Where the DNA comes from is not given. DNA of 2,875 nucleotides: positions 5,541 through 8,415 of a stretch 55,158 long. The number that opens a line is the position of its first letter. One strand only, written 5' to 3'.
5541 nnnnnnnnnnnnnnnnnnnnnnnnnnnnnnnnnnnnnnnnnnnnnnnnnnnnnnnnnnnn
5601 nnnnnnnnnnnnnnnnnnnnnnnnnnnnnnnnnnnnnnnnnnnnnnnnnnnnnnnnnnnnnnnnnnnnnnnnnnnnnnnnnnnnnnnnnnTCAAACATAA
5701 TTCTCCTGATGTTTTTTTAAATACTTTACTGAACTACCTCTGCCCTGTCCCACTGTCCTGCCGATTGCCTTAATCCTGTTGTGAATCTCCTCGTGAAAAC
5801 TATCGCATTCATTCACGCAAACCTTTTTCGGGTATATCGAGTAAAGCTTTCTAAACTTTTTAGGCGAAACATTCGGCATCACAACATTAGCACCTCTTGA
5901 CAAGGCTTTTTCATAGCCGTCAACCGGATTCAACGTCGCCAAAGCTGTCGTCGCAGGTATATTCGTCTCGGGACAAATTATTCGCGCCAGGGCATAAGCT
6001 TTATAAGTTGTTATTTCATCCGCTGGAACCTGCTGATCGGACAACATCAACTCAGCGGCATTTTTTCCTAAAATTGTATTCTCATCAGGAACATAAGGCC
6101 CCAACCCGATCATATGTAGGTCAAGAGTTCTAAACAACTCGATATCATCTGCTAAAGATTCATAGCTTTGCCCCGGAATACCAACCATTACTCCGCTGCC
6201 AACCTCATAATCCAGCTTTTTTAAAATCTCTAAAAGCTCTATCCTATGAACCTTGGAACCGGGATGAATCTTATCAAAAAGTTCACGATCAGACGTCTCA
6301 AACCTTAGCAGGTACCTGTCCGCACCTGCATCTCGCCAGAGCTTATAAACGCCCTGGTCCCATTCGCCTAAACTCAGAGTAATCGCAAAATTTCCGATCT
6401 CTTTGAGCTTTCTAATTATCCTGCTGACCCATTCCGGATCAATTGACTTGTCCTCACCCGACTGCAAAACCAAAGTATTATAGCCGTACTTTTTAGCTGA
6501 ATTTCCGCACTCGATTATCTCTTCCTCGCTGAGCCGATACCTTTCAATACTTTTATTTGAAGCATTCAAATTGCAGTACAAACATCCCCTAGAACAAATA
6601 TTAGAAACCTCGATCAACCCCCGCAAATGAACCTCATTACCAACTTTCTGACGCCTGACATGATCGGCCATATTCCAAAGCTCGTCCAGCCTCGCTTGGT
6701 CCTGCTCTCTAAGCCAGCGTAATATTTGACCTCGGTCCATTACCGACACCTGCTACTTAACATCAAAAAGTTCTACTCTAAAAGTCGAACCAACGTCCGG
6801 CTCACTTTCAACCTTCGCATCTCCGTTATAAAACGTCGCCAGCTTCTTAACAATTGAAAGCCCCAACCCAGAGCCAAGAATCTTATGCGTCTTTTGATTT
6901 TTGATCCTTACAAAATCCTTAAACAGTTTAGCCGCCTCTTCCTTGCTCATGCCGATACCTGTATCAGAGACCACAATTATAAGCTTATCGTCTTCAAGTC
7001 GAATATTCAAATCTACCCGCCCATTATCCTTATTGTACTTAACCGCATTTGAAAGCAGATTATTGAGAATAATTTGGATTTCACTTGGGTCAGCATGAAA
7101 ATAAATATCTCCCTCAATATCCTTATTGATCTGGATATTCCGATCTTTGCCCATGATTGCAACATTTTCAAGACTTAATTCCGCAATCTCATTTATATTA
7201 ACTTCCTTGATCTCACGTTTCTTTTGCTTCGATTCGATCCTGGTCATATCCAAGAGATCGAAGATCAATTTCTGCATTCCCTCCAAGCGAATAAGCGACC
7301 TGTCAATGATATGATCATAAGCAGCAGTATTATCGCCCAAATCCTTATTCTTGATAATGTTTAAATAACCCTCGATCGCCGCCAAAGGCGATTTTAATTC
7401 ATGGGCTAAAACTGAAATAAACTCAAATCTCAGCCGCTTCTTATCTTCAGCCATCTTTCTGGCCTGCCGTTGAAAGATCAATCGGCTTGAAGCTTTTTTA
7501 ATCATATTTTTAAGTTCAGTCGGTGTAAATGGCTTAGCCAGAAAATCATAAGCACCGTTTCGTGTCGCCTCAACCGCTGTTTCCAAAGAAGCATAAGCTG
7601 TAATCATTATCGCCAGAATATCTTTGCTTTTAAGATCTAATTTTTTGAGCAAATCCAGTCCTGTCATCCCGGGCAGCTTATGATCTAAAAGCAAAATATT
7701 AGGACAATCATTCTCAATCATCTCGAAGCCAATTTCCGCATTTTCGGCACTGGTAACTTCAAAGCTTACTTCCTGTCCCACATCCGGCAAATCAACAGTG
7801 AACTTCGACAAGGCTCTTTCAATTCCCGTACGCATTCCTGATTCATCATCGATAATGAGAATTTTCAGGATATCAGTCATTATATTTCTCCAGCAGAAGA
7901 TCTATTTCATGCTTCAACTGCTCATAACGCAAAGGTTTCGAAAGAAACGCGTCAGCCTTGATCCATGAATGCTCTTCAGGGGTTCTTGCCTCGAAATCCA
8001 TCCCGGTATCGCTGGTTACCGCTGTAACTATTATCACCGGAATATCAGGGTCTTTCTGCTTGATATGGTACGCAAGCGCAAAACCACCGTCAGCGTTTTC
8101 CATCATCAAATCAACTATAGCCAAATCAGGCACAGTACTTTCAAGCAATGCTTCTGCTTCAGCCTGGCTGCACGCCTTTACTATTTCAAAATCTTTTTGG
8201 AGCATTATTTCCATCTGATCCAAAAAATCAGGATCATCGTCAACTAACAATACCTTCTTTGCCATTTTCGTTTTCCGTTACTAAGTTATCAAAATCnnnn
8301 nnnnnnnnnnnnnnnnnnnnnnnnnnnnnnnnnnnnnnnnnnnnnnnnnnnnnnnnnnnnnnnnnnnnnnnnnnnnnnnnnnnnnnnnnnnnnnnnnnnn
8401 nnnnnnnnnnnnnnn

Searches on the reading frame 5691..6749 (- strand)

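Call 5: search_protein_families(library=pfam, proteins=[window:5691-6749:-], max_evalue=0.01)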
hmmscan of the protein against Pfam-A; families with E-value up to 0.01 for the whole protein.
window:5691-6749:- (352 aa): 1 family
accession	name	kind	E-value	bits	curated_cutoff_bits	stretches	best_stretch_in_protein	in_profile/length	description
PF04055.27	Radical_SAM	-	6e-19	69.3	29.5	1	46-205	1-165/166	Radical SAM superfamily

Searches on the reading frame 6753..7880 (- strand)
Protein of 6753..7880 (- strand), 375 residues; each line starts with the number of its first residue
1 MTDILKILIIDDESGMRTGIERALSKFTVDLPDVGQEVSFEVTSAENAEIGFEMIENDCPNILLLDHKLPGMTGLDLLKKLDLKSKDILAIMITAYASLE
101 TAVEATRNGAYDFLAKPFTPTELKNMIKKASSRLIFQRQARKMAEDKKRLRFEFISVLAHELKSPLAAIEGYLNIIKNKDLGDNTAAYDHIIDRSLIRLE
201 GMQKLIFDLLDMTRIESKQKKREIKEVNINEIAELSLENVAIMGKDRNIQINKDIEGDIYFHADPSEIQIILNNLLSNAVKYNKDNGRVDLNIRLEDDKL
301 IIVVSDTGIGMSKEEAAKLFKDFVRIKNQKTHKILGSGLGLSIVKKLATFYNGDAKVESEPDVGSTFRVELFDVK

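Call 5: search_protein_families(library=pfam, proteins=[window:6753-7880:-], max_evalue=0.01)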
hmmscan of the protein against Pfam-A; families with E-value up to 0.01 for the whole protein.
window:6753-7880:- (375 aa): 6 families
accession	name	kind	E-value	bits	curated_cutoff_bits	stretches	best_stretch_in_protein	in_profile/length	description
PF02518.31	HATPase_c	-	3.1e-26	92.4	26.4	1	264-371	2-107/111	Histidine kinase-, DNA gyrase B-, and HSP90-like ATPase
PF00072.30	Response_reg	-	6.8e-22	78.2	30.2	1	7-128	1-111/111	Response regulator receiver domain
PF00512.31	HisKA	-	4.3e-11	43.2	26.9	1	153-217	4-65/66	His Kinase A (phospho-acceptor) domain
PF13581.12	HATPase_c_2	-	5.6e-05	23.6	27.4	1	266-348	30-109/127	Histidine kinase-like ATPase domain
PF14501.12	HATPase_c_5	-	0.00013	22.2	22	1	267-360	5-91/102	GHKL domain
PF13589.12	HATPase_c_3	-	0.003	18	25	1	272-341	7-77/137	Histidine kinase-, DNA gyrase B-, and HSP90-like ATPase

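Call 6: search_protein_families(library=ncbifam, proteins=[window:6753-7880:-], max_evalue=0.01)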
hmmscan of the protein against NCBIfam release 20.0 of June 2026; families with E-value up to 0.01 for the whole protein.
window:6753-7880:- (375 aa): 166 families (the best 25 are shown)
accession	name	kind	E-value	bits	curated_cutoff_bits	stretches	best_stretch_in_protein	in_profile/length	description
NF046044.1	PnpS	equivalog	2e-52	178.5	400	1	148-371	167-389/390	two-component system histidine kinase PnpS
TIGR02966.1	phoR_proteo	equivalog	1e-49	169.3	334.2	1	128-370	92-332/333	phosphate regulon sensor histidine kinase PhoR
TIGR02956.1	TMAO_torS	equivalog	8.7e-48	163.1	676.5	2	137-371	450-680/967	TMAO reductase system sensor histidine kinase/response regulator TorS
NF008099.0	PRK10841.1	equivalog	2.7e-43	147.9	920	2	143-370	462-687/949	two-component system sensor histidine kinase RcsC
NF038297.2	hybrid_HK_HrmK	equivalog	7.1e-43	147.1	725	2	146-371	230-455/607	hybrid histidine kinase/response regulator HrmK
NF047874.1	MASE3_PAS_HK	subfamily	1.9e-42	145.9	560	1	139-371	386-623/655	MASE3 domain-containing sensor histidine kinase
NF041832.1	near_NosP_CTERM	subfamily_domain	8.7e-42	143.5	400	2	153-371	9-223/370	NahK/ErcS family hybrid sensor histidine kinase/response regulator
NF008302.0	PRK11091.1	equivalog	1.3e-41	142.6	838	2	139-371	271-503/779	aerobic respiration two-component sensor histidine kinase ArcB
NF033092.0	HK_WalK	equivalog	1.4e-41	142.8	725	1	149-371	370-592/594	cell wall metabolism sensor histidine kinase WalK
NF011874.0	PRK15347.1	equivalog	1.7e-39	135.6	852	2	138-371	385-612/921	two component system sensor kinase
NF041947.1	LuxQ_Vibrio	equivalog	2.3e-39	134.9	1200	1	138-371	459-694/843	quorum-sensing autoinducer 2 sensor kinase/phosphatase LuxQ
NF041735.1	hist_kin_RppB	equivalog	6e-39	134.1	400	1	154-371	219-437/438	two-component system sensor histidine kinase RppB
NF008312.0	PRK11100.1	equivalog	2.4e-35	122.3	356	1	146-369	252-470/477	two-component system sensor histidine kinase CreC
NF006800.0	PRK09303.1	equivalog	3.7e-35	121.6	342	1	129-369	129-373/383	histidine kinase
NF008318.0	PRK11107.1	equivalog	2.4e-34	118.6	890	2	140-371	282-516/920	two-component sensor histidine kinase BarA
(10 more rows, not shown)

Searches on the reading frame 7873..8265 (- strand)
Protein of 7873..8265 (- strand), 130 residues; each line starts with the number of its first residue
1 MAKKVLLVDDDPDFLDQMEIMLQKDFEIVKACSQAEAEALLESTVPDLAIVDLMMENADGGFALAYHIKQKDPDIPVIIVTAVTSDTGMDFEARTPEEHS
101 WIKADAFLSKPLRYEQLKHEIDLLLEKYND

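Call 5: search_protein_families(library=pfam, proteins=[window:7873-8265:-], max_evalue=0.01)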
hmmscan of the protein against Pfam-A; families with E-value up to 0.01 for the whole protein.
window:7873-8265:- (130 aa): 2 families
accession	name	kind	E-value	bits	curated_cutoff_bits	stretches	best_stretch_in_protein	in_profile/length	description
PF00072.30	Response_reg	-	5.6e-17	62.3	30.2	1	5-121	1-110/111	Response regulator receiver domain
PF06490.17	FleQ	-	0.001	19.8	22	1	4-119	1-101/108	Flagellar regulatory protein FleQ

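Call 6: search_protein_families(library=ncbifam, proteins=[window:7873-8265:-], max_evalue=0.01)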
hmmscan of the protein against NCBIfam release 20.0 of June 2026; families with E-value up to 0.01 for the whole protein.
window:7873-8265:- (130 aa): 75 families (the best 25 are shown)
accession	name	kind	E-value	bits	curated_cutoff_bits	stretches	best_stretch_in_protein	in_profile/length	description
NF011695.0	PRK15115.1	equivalog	2.8e-13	49.4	763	1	3-126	7-123/445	two-component system response regulator GlrR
NF047793.1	ResRegPgtA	equivalog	5.6e-12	45.2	650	1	3-126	6-122/414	two-component system response regulator PgtA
NF045717.1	DVU0259_DivK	exception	1.9e-11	44.2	160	1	1-86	1-88/117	DVU0259 family response regulator domain-containing protein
TIGR03787.1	marine_sort_RR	equivalog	3.4e-11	43.1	335.7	1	3-125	1-118/227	proteobacterial dedicated sortase system response regulator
TIGR02154.1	PhoB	equivalog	7.2e-11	41.8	296.2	1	1-86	1-88/226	phosphate regulon transcriptional regulator PhoB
NF041367.1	CheY_Halo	equivalog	2.3e-10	40.9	200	1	6-121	2-110/114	chemotaxis protein CheY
NF051850.1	RespRegRprY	equivalog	2.7e-10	40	370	1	4-127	6-122/234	response regulator transcription factor RprY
NF053854.1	RespRegPhoBBctds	equivalog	2.8e-10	39.9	270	1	5-125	1-115/225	two-component system response regulator PhoB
NF007135.0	PRK09581.1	equivalog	3.2e-10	39.4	474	1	1-117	1-112/457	PleD family two-component system response regulator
NF007005.1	PRK09468.1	equivalog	6.4e-10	38.9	331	1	2-124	3-118/237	osmolarity response regulator transcription factor OmpR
NF033117.2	vanR_ACDEGLN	exception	1.2e-09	38.1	350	1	5-87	1-82/226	VanR-ABDEGLN family response regulator transcription factor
NF041832.1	near_NosP_CTERM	subfamily_domain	1.6e-09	37.3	400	1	3-122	252-367/370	NahK/ErcS family hybrid sensor histidine kinase/response regulator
NF040689.1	MtrAB_MtrA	equivalog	2.3e-09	36.9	300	1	5-117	1-105/219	MtrAB system response regulator MtrA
NF045944.1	ResRegRpaBCyano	equivalog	2.6e-09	36.8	330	1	6-128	1-115/229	response regulator transcription factor RpaB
NF033120.0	vanR_FM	exception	2.7e-09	37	460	1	4-111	5-104/231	vancomycin resistance response regulator transcription factor, VanR-F/VanR-M family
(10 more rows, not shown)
